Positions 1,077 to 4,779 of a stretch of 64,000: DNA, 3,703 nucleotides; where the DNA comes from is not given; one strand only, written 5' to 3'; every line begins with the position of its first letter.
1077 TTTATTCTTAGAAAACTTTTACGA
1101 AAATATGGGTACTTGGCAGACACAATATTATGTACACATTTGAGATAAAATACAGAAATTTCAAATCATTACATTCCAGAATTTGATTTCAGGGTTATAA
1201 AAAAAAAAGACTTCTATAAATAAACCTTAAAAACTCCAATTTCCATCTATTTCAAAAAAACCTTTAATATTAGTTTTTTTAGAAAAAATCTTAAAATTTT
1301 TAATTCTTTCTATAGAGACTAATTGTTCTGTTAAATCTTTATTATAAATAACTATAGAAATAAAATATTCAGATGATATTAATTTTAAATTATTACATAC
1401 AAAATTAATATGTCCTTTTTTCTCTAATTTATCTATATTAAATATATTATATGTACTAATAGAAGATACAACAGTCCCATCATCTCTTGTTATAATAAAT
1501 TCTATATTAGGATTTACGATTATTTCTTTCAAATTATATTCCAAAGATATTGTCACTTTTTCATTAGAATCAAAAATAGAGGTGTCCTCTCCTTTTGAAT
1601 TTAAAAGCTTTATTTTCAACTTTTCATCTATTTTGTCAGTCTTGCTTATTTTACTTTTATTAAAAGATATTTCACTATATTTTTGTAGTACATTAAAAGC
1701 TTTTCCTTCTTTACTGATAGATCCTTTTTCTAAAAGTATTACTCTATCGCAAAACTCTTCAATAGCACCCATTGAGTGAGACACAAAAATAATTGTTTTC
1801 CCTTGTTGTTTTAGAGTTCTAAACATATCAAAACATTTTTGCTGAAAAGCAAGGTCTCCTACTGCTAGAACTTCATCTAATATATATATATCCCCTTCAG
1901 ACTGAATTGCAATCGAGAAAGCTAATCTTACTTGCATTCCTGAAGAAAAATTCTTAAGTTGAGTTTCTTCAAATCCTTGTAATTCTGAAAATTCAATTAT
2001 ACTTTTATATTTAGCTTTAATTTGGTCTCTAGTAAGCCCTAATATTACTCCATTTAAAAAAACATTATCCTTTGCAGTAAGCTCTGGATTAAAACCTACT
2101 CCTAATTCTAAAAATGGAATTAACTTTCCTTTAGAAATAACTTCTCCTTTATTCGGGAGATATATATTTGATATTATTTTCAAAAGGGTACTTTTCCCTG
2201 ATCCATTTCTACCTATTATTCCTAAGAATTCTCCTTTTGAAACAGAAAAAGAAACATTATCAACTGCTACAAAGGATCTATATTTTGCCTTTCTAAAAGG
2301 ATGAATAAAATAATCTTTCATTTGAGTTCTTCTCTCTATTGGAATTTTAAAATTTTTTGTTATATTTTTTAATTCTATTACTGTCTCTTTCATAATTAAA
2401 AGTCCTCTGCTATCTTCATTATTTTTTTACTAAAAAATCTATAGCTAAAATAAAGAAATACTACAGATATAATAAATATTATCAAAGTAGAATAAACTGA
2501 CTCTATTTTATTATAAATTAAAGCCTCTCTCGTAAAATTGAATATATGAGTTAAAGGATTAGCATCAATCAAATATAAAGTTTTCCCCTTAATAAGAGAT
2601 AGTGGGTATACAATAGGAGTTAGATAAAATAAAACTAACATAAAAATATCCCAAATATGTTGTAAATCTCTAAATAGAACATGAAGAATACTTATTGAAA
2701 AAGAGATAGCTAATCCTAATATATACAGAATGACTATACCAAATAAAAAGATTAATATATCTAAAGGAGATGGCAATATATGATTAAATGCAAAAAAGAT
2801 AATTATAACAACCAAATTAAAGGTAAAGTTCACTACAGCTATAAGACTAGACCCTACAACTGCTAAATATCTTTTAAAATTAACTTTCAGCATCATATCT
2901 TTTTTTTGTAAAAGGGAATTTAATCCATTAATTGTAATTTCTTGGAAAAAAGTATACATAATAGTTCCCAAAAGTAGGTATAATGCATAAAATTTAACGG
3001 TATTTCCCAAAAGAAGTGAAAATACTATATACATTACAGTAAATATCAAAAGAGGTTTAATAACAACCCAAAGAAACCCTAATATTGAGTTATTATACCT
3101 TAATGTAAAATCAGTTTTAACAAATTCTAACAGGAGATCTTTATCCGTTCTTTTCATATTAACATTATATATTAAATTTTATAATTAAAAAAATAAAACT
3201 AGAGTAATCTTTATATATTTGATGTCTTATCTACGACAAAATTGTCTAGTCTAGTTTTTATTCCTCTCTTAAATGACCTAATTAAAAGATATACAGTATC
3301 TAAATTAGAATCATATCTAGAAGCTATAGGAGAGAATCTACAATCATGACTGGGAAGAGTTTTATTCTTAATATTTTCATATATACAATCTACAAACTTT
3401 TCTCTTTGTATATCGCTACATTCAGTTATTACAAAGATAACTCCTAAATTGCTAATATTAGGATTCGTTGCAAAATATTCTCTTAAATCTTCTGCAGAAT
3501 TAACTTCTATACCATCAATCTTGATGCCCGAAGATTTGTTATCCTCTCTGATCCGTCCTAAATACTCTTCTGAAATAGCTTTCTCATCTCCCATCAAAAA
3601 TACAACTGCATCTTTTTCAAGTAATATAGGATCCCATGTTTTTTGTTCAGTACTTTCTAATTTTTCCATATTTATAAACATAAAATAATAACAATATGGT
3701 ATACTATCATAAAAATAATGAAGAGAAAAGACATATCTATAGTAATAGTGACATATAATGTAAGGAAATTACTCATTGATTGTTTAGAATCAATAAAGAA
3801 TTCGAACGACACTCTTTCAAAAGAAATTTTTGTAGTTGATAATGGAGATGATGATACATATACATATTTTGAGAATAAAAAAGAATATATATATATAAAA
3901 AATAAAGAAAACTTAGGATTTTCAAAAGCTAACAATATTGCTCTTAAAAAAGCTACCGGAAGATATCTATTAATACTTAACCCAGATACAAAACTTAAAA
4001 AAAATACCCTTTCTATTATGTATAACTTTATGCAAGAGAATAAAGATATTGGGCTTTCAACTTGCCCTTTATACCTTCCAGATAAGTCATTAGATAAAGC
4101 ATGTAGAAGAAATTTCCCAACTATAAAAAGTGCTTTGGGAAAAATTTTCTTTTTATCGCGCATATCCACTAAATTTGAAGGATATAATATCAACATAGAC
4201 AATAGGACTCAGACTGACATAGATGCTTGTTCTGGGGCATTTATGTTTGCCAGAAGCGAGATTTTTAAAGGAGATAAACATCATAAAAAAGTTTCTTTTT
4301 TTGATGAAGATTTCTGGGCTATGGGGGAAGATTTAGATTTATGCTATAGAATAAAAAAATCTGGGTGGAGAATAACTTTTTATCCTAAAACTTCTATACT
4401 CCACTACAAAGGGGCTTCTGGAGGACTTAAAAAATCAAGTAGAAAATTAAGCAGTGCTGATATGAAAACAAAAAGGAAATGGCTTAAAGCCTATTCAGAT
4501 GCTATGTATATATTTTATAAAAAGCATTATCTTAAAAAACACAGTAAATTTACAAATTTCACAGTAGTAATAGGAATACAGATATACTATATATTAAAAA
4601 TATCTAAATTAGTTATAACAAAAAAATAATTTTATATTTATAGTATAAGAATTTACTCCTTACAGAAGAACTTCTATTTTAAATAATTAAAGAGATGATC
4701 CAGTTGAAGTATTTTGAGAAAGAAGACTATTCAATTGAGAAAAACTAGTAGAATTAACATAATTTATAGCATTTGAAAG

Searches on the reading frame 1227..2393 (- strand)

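Call 8: search_protein_families(library=pfam, proteins=[window:1227-2393:-], max_evalue=0.001)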
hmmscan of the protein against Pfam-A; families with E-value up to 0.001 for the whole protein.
window:1227-2393:- (388 aa): 5 families
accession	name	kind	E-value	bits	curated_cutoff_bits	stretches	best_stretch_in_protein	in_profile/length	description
PF00005.33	ABC_tran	-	4.9e-22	79.4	25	1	45-175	2-135/137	ABC transporter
PF14524.12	Wzt_C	-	8.5e-14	52.2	30.4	1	260-381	14-142/143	Wzt C-terminal domain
PF13304.12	AAA_21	-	1.5e-06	28.9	27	1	57-115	2-69/304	AAA domain, putative AbiEii toxin, Type IV TA system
PF13555.12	AAA_29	-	0.00016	21.8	27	1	48-82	16-50/61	P-loop containing region of AAA domain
PF02463.25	SMC_N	-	0.00023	21.1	40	0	38-74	10-44/220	RecF/RecN/SMC N terminal domain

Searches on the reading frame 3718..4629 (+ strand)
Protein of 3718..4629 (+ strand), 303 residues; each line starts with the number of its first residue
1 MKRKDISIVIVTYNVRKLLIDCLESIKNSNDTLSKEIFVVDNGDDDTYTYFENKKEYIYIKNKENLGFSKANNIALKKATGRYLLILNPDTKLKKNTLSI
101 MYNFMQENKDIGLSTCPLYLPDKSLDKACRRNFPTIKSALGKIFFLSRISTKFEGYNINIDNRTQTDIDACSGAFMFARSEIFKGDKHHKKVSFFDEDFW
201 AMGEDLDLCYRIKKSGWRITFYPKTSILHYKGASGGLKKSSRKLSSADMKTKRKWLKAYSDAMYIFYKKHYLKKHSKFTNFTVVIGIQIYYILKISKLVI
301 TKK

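Call 8: search_protein_families(library=pfam, proteins=[window:3718-4629:+], max_evalue=0.001)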
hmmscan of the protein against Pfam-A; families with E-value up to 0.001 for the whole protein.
window:3718-4629:+ (303 aa): 3 families
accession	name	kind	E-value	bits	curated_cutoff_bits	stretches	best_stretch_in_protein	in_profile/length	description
PF00535.33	Glycos_transf_2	-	2e-23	83.6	23.3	1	7-183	1-164/168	Glycosyl transferase family 2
PF13641.12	Glyco_tranf_2_3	-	2.3e-13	51.2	27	1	5-239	2-219/230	Glycosyltransferase like family 2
PF13632.12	Glyco_trans_2_3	-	1.2e-05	25.7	27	1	171-263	72-145/198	Glycosyl transferase family group 2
